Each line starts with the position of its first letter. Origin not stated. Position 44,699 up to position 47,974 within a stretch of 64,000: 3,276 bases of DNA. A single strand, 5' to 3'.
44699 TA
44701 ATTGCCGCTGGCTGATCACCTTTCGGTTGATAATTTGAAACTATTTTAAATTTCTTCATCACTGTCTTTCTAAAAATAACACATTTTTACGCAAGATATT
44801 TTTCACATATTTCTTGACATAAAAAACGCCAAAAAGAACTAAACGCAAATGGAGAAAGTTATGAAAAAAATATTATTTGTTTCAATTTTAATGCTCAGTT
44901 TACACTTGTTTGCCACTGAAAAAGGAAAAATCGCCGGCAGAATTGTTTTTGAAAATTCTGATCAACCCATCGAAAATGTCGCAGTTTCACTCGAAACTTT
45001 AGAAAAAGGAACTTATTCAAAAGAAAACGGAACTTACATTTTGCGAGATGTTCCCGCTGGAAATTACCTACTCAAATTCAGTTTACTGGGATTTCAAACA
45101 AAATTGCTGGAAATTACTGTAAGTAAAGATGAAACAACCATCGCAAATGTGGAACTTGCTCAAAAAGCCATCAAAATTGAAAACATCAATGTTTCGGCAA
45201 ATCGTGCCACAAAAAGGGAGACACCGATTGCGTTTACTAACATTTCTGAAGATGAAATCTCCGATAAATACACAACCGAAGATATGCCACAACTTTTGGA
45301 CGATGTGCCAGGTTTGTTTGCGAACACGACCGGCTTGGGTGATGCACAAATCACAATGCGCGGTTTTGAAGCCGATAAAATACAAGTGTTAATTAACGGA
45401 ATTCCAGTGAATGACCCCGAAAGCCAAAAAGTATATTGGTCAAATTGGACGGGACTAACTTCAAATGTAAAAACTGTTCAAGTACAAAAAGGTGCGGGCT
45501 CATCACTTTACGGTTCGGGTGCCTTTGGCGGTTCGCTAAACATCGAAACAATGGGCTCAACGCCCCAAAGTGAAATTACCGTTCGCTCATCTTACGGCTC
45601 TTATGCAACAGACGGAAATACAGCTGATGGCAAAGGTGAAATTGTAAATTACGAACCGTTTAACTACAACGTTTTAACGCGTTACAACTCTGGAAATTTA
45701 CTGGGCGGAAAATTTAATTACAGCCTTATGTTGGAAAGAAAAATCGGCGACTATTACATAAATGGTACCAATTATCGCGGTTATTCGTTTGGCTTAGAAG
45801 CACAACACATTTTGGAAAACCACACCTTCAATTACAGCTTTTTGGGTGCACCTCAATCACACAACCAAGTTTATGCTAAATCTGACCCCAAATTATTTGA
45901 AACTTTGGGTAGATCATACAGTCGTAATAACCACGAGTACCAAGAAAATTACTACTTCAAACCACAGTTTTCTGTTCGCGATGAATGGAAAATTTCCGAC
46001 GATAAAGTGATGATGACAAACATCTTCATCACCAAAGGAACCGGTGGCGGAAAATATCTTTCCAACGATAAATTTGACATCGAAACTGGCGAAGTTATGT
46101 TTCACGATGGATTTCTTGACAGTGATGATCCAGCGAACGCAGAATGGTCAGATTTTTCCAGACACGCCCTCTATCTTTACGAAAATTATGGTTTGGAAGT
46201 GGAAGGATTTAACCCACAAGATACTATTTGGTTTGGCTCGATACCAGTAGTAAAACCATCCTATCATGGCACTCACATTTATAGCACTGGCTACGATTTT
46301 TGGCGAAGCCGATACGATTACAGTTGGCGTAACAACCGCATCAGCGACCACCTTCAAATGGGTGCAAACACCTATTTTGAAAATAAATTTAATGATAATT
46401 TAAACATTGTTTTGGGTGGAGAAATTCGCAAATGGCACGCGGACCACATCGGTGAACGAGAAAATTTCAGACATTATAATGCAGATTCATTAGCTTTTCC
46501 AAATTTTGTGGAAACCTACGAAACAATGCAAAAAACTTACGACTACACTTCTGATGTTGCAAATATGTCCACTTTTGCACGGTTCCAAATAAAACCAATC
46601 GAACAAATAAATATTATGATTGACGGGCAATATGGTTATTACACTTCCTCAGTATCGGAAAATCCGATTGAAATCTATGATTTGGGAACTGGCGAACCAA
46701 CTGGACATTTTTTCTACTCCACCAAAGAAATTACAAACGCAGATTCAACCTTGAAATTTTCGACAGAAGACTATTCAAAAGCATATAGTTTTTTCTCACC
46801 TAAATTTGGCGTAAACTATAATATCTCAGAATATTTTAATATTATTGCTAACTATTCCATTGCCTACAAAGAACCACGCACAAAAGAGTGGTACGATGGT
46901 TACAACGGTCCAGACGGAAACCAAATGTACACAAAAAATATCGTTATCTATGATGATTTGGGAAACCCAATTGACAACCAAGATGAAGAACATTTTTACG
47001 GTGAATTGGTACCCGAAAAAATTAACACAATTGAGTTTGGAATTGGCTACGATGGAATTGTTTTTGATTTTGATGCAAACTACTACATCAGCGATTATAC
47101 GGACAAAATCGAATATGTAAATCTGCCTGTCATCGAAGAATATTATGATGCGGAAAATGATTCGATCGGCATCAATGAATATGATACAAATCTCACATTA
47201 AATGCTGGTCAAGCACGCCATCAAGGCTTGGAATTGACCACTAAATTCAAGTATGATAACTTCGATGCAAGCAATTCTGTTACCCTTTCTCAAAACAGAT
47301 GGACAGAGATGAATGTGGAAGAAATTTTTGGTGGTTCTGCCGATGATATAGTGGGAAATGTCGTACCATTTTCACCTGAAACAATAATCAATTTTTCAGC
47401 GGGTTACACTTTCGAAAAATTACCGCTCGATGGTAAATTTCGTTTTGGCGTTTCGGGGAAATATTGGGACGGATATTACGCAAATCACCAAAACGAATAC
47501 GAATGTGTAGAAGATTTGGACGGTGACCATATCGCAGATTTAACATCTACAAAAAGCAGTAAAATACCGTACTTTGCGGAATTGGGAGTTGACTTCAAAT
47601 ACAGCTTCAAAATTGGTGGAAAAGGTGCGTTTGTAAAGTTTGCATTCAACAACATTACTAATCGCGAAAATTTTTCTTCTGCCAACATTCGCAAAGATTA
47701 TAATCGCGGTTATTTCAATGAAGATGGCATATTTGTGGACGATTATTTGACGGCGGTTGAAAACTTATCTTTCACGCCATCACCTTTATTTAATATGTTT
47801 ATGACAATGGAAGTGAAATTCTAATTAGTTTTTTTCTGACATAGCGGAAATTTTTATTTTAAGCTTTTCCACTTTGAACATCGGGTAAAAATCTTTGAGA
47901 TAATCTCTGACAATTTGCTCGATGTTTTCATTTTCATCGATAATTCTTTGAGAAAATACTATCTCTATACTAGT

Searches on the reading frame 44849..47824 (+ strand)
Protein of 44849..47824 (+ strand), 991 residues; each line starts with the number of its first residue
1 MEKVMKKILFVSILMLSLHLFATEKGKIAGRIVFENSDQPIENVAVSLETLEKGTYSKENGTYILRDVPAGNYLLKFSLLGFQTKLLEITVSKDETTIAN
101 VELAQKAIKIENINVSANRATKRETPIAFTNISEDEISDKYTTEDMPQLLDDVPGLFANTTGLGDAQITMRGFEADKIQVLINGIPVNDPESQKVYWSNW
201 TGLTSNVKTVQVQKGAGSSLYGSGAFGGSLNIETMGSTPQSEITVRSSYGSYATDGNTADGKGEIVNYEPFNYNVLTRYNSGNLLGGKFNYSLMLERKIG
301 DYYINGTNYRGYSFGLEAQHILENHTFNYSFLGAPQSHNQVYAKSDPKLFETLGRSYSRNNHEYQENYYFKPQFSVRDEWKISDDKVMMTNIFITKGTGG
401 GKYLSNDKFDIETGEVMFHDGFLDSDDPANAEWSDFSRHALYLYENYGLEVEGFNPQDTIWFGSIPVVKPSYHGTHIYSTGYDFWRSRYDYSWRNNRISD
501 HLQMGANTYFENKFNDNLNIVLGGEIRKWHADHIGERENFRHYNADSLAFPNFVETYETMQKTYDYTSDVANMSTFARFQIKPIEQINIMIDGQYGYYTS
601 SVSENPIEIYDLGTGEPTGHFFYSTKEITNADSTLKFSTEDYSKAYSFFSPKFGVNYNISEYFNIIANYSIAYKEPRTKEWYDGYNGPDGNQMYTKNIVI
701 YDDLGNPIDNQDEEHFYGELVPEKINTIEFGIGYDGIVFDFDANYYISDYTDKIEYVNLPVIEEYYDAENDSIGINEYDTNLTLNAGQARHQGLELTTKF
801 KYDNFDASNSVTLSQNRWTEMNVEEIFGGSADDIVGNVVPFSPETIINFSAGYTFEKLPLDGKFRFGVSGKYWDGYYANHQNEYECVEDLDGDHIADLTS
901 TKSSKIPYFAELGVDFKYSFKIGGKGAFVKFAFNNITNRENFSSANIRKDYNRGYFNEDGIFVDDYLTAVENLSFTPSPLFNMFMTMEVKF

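Call 29: find_encoding_contigs(protein=window:44849-47824:+, flank=10000, max_places=1)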
Protein window:44849-47824:+ (991 aa): 7 contigs read that carry it; 1 place shown.
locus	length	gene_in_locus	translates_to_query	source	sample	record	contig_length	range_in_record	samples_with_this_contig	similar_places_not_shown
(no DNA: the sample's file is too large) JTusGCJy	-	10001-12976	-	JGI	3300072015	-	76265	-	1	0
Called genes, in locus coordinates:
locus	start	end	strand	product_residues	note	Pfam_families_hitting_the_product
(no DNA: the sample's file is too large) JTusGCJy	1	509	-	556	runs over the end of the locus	PF00890:FAD_binding_2, PF01134:GIDA (faint), PF01266:DAO (weak), PF03486:HI0933_like (weak), PF07992:Pyr_redox_2 (weak)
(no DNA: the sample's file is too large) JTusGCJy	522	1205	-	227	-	PF00111:Fer2 (weak), PF13484:Fer4_16 (faint), PF13183:Fer4_8 (faint), PF13534:Fer4_17 (faint), PF00037:Fer4 (faint), PF12838:Fer4_7, PF13187:Fer4_9, PF13237:Fer4_10 (weak)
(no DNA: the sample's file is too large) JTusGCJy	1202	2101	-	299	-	PF02754:CCG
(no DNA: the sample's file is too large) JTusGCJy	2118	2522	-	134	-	PF13183:Fer4_8, PF13237:Fer4_10 (faint), PF13187:Fer4_9, PF13534:Fer4_17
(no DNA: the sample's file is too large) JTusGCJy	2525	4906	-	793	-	PF01266:DAO (weak), PF07992:Pyr_redox_2, PF12831:FAD_oxidored, PF13450:NAD_binding_8 (weak), PF12838:Fer4_7, PF13237:Fer4_10, PF14697:Fer4_21, PF02662:FlpD, +6 more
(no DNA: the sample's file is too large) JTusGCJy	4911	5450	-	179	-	PF01558:POR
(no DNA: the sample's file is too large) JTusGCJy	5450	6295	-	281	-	PF02775:TPP_enzyme_C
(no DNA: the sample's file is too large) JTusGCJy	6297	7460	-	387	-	PF01855:POR_N, PF02780:Transketolase_C (faint), PF17147:PFOR_II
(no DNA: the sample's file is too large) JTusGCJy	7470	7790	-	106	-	PF13183:Fer4_8 (faint), PF00037:Fer4 (weak), PF12797:Fer4_2 (faint), PF13237:Fer4_10, PF12800:Fer4_4 (faint), PF12838:Fer4_7, PF13187:Fer4_9 (weak)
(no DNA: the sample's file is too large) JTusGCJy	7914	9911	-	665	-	PF00270:DEAD (faint), PF04851:ResIII, PF17757:UvrB_inter, PF27431:UvrB_3rd, PF00271:Helicase_C, PF12344:UvrB, PF02151:UVR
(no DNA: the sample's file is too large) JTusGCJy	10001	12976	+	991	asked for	PF13620:CarboxypepD_reg, PF13715:CarbopepD_reg_2, PF09430:EMC7_beta-sandw (faint), PF07715:Plug, PF00593:TonB_dep_Rec_b-barrel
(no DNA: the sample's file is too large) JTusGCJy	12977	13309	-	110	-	-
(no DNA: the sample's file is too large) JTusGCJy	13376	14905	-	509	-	PF18962:Por_Secre_tail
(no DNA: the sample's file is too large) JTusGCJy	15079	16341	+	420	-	PF07498:Rho_N, PF07497:Rho_RNA_bind, PF00006:ATP-synt_ab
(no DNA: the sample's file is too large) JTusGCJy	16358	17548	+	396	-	PF01136:Peptidase_U32, PF16325:Peptidase_U32_C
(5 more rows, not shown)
